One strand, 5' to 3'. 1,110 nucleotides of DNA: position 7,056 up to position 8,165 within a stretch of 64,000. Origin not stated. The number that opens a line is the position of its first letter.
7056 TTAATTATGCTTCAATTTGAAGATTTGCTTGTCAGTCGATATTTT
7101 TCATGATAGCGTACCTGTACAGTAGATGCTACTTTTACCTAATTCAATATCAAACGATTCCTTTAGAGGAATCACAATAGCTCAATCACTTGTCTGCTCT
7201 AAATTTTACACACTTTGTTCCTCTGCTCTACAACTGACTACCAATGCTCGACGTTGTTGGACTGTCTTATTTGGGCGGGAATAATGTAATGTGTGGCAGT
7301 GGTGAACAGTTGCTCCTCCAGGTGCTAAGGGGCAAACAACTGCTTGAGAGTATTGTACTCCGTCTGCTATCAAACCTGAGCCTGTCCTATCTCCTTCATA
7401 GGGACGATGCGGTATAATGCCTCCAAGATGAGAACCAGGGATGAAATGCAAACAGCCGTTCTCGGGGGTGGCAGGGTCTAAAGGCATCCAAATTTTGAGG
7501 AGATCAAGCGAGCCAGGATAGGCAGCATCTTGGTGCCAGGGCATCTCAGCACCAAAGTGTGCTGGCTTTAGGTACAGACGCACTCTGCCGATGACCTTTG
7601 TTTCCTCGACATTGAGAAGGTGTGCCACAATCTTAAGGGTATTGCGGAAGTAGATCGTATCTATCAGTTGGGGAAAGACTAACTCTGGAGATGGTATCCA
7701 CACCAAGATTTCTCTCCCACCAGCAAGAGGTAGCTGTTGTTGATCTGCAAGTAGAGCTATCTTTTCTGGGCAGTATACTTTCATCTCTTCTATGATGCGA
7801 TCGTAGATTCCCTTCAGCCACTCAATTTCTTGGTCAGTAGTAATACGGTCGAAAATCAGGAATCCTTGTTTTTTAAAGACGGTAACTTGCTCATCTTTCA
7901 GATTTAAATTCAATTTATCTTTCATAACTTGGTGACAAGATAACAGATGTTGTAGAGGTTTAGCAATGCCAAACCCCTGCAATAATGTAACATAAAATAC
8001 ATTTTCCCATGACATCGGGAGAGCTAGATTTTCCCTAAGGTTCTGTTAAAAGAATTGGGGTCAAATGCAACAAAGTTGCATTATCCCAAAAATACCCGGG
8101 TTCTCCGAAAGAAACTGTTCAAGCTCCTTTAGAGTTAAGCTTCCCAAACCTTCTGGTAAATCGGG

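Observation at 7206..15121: Uncharacterised RiPP-type biosynthetic locus: NHLP precursor + PhyH dioxygenase facing DyP peroxidase + fused E1/YcaO cyclodehydratase + SagB dehydrogenase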

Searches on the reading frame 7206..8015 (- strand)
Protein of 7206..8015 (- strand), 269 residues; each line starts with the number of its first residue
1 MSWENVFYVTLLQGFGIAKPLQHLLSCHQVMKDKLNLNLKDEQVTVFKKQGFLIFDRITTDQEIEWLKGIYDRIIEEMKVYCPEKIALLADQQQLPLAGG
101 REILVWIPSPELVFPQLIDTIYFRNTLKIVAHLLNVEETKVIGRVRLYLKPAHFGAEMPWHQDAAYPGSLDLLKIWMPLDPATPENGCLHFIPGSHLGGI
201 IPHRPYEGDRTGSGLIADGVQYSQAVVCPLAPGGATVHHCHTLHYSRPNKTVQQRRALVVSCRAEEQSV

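Call 3: search_protein_families(library=pfam, proteins=[window:7206-8015:-], max_evalue=0.01)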
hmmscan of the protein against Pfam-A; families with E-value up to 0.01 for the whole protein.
window:7206-8015:- (269 aa): 1 family
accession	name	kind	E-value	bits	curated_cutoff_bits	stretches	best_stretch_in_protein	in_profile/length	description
PF05721.19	PhyH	-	6.2e-26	92.4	22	1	47-257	1-213/213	Phytanoyl-CoA dioxygenase (PhyH)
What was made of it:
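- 7206..8015 (-): PhyH-family Fe(II)/2-oxoglutarate oxygenase. The true start is probably Met31 at 7925, because the orthologues are 235-242 aa. PF05721 E 6e-26 over the whole profile (call 3).
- Checked: PhyH 7206-8015(-): Pfam PF05721, E 6e-26, full-length match (call 3).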

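Call 4: search_protein_families(library=ncbifam, proteins=[window:7206-8015:-], max_evalue=0.01)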
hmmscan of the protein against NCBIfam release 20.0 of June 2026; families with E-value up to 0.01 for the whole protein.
window:7206-8015:- (269 aa): 4 families
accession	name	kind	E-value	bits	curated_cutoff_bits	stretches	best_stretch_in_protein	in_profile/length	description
NF052437.1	MPhHdxlPhnYGIM8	equivalog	1.8e-09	37.4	500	1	160-262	116-213/260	methylphosphonate hydroxylase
TIGR02408.1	ectoine_ThpD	equivalog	5.9e-05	22.5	336.5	1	36-196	14-169/277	ectoine hydroxylase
NF045813.1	DxPntBtaHylase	equivalog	0.00042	19.7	550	1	156-254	132-236/285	1-deoxypentalenic acid 11-beta-hydroxylase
TIGR01762.1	chlorin-enz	subfamily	0.00068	19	226.3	1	173-196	134-157/288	chlorinating enzyme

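Call 26: search_solved_structures(query=window:7206-8015:-, max_evalue=0.01)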
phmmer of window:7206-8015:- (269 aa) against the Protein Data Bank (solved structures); distinct sequences matched with E-value up to 0.01: 24.
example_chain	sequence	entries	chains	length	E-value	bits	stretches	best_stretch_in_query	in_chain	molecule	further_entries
4xab_A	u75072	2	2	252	5e-43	150.8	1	46-260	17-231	EvdO2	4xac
6zyk_A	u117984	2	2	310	4.3e-14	55.9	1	126-255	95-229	Monooxygenase | Uncharacterized protein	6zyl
2opw_A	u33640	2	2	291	7.9e-14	55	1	129-258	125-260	PHYHD1 protein | Phytanoyl-CoA dioxygenase domain-containing protein 1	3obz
4xaa_A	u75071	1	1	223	2.3e-10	43.7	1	145-261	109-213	Putative oxygenase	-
5ep9_A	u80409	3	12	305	2.5e-08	37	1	158-256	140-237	SnoN,Epimerase SnoN | SnoN,SnoN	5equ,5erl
6ec3_A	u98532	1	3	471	3e-08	36.7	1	146-261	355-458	Methyltransferase domain-containing protein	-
9c9n_A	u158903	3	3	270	9.5e-08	35.1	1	147-263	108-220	Fe/2-OG dependent dioxygenase MysH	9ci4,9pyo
9pze_A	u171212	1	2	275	1e-07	35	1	147-263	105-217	Fe/2-OG dependent dioxygenase MysH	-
4wn4_A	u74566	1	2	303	7e-07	32.2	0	5-34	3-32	Pentatricopeptide repeat protein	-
5orq_A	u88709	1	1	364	8.3e-07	32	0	6-34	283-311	cPPR-Telo1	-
4pjq_A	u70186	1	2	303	9.2e-07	31.8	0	5-34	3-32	Pentatricopeptide repeat protein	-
5epa_A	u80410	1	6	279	1e-06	31.7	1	173-256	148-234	SnoK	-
2a1x_A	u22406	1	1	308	1.3e-06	31.3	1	157-262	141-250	Phytanoyl-CoA dioxygenase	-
5orm_A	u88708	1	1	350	4.1e-06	29.7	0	6-34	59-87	cPPR-Telo1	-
4pjr_A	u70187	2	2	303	2.4e-05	27.2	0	6-34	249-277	Pentatricopeptide repeat protein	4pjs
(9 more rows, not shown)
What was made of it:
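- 7206..8015 (-): The closest solved structure is EvdO2, E 5e-43 (call 26).
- On PhyH Fe(II)/2OG oxygenase: EvdO2 matches at E 5e-43 (call 26).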

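Call 60: search_protein_families(library=padloc, proteins=[window:7206-8015:-], max_evalue=0.001)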
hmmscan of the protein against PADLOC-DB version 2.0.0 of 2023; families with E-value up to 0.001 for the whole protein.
window:7206-8015:- (269 aa): 0 families
